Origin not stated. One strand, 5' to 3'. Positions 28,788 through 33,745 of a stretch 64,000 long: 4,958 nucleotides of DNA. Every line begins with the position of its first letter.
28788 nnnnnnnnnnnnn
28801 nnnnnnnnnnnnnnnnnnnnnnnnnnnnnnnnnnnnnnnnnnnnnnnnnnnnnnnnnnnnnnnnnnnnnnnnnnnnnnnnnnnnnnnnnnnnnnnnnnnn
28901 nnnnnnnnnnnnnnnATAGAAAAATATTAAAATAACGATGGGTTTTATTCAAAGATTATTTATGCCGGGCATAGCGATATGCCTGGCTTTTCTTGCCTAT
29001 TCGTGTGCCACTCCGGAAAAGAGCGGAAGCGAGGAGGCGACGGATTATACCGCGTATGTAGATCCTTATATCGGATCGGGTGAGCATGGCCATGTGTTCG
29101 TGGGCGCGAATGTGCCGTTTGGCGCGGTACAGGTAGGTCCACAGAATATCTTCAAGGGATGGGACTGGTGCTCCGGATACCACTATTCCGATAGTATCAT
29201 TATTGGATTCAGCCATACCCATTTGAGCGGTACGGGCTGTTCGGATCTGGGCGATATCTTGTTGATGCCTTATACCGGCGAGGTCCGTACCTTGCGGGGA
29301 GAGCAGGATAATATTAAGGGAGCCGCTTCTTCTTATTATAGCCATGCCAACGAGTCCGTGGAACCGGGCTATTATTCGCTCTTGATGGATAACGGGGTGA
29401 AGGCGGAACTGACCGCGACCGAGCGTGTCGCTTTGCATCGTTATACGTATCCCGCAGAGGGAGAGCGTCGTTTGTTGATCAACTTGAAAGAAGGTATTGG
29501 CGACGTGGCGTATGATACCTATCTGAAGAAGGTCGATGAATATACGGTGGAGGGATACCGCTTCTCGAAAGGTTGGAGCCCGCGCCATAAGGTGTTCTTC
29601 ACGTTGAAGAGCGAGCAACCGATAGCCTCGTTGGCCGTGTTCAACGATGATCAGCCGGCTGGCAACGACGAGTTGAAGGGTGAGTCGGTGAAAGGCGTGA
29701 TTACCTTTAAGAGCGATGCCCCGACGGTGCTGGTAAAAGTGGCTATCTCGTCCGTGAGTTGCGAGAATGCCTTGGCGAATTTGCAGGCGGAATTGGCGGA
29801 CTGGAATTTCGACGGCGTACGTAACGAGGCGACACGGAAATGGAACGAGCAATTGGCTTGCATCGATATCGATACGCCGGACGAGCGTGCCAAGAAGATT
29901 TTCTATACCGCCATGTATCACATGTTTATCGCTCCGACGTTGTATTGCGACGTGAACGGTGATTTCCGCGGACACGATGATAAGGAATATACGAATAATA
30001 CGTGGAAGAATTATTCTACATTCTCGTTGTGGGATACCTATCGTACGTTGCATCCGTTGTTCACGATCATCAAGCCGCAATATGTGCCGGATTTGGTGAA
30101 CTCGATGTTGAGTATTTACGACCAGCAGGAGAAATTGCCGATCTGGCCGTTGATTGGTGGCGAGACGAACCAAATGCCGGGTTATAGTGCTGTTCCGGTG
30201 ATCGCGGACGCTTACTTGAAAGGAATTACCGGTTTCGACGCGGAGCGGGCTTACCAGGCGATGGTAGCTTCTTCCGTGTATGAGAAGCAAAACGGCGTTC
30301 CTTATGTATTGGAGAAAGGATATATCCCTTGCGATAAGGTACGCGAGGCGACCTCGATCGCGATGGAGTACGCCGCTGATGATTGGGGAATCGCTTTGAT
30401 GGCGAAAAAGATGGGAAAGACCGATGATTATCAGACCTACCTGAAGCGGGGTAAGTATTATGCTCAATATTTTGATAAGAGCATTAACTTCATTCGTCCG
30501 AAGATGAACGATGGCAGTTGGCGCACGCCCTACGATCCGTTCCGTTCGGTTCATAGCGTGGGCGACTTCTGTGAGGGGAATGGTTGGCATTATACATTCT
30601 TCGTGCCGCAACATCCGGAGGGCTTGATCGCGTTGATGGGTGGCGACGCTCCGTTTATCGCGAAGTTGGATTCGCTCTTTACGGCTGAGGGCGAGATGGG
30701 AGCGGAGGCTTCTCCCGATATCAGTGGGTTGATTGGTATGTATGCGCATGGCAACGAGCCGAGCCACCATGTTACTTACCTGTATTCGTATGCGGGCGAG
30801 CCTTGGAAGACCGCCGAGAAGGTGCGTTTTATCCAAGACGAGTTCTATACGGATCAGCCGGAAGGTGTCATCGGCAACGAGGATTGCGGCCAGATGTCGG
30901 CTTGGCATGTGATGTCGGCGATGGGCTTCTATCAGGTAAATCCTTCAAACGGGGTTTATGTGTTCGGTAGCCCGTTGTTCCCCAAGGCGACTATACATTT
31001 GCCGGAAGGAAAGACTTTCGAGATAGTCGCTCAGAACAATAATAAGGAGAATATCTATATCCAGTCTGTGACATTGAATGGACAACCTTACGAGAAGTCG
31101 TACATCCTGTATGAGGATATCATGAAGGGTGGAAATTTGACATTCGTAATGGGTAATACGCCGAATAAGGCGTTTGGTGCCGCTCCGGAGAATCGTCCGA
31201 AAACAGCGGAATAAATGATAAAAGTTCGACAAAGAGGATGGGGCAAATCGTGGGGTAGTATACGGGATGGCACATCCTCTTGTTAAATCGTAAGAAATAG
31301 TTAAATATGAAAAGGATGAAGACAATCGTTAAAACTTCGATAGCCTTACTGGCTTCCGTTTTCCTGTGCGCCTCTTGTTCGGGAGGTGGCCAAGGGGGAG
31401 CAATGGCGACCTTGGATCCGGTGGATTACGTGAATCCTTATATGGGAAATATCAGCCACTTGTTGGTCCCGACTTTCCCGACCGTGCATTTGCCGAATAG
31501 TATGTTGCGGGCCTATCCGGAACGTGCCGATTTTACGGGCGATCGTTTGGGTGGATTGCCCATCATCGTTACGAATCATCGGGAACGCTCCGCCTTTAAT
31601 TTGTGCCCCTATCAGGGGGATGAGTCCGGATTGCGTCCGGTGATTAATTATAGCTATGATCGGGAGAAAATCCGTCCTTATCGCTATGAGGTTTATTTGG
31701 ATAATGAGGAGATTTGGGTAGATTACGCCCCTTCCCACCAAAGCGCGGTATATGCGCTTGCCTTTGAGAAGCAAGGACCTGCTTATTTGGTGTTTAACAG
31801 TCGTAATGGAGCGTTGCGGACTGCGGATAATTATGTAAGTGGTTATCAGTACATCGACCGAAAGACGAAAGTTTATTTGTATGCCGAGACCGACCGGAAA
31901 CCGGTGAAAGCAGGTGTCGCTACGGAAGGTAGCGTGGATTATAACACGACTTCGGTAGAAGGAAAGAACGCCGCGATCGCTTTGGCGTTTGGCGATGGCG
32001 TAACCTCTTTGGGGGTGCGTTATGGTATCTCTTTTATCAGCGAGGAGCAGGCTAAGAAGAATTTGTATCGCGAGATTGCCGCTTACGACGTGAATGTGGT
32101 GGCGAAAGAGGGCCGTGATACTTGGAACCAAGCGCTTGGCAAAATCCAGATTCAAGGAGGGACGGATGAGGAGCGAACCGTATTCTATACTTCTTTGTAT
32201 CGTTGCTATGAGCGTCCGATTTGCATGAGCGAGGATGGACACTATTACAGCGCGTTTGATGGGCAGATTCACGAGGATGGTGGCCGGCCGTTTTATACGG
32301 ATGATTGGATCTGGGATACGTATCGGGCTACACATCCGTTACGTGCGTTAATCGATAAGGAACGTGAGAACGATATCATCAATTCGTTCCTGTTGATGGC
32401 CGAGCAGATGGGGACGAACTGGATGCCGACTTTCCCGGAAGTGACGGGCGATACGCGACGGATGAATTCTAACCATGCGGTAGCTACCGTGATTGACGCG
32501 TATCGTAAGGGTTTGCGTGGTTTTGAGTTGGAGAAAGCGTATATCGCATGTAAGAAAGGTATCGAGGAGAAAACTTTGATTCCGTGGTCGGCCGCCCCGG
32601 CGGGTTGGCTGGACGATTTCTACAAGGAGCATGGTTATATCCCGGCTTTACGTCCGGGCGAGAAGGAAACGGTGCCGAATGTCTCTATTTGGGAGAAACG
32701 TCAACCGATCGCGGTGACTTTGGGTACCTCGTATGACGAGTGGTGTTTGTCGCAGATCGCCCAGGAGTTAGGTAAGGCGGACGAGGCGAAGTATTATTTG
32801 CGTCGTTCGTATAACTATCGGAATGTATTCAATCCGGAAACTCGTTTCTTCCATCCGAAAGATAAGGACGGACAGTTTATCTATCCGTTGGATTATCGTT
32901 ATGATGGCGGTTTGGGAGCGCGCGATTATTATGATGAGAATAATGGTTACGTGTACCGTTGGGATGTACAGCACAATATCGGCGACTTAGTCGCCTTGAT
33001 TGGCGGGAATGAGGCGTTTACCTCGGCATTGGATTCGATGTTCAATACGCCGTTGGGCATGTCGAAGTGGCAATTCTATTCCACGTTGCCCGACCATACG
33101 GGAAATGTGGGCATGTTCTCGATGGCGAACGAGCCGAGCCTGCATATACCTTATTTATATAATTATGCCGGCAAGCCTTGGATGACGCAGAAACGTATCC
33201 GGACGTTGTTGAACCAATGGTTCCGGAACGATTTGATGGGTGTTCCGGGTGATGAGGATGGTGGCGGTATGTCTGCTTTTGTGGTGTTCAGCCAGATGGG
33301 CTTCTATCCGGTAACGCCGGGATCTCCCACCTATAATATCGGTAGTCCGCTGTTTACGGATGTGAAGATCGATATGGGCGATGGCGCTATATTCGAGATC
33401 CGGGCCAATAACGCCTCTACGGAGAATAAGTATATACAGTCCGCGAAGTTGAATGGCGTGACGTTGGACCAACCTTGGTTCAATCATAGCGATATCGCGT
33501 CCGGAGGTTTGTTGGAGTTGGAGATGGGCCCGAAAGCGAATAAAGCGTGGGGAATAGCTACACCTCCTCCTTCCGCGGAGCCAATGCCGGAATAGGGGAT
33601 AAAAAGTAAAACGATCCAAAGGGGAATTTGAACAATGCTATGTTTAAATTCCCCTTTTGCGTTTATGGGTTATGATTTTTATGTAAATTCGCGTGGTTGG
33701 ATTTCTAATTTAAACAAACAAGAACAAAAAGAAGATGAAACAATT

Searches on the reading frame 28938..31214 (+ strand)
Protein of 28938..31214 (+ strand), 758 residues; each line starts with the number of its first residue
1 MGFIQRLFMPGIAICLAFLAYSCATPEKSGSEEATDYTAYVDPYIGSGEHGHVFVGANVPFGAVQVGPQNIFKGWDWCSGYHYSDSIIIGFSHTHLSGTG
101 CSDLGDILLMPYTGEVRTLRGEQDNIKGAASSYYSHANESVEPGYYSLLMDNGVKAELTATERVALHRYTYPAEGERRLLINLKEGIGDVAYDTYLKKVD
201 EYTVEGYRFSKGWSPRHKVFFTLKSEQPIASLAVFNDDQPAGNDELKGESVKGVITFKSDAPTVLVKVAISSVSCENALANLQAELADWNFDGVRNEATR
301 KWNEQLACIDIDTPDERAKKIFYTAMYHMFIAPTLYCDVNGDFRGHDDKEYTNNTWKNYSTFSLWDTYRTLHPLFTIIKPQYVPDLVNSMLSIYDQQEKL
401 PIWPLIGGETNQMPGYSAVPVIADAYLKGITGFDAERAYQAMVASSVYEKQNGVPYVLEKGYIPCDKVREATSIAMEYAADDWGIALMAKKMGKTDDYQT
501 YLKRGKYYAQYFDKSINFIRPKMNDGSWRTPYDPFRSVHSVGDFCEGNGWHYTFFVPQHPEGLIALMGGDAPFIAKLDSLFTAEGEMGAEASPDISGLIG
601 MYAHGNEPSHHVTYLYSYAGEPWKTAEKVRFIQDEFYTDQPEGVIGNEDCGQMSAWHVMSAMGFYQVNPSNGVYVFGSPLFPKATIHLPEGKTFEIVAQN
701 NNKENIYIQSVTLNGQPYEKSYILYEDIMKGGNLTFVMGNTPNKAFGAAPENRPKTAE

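Call 9: search_protein_families(library=pfam, proteins=[window:28938-31214:+])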
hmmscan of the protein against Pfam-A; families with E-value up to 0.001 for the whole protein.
window:28938-31214:+ (758 aa): 2 families
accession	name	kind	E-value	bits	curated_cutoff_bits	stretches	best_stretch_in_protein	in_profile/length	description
PF07971.18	Glyco_hydro_92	-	4.1e-181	603.4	24.6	1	277-740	1-464/464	Glycosyl hydrolase family 92 catalytic domain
PF17678.7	Glyco_hydro_92N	-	1.6e-80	270.8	34.5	1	40-271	1-236/236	Glycosyl hydrolase family 92 N-terminal domain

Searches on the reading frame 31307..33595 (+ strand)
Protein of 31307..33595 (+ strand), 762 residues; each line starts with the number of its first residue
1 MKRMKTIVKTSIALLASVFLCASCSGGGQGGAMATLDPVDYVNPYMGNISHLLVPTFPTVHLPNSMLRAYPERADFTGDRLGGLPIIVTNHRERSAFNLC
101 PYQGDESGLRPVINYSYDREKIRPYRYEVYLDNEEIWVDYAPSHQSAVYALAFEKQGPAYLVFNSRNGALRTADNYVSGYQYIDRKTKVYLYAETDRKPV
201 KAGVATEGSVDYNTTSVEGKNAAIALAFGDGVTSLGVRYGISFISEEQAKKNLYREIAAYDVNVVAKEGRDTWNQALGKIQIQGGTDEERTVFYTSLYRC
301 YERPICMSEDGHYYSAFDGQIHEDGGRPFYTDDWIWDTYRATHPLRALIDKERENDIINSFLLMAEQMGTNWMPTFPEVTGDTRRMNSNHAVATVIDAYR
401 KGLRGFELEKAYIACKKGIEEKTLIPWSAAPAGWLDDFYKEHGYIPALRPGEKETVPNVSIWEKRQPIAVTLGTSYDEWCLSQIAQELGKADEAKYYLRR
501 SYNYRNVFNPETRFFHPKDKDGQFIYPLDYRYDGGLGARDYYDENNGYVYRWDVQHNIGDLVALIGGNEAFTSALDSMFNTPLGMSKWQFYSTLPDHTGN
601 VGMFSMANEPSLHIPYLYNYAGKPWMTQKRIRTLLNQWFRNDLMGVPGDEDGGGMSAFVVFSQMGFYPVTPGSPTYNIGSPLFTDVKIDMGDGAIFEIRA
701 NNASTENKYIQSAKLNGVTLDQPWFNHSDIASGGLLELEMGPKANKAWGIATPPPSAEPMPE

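Call 9: search_protein_families(library=pfam, proteins=[window:31307-33595:+])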
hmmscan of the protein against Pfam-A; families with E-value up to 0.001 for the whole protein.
window:31307-33595:+ (762 aa): 2 families
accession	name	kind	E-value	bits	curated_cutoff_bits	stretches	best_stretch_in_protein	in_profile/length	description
PF07971.18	Glyco_hydro_92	-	3.7e-156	521.2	24.6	1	248-742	1-464/464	Glycosyl hydrolase family 92 catalytic domain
PF17678.7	Glyco_hydro_92N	-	5.3e-25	89.1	34.5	1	41-242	1-236/236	Glycosyl hydrolase family 92 N-terminal domain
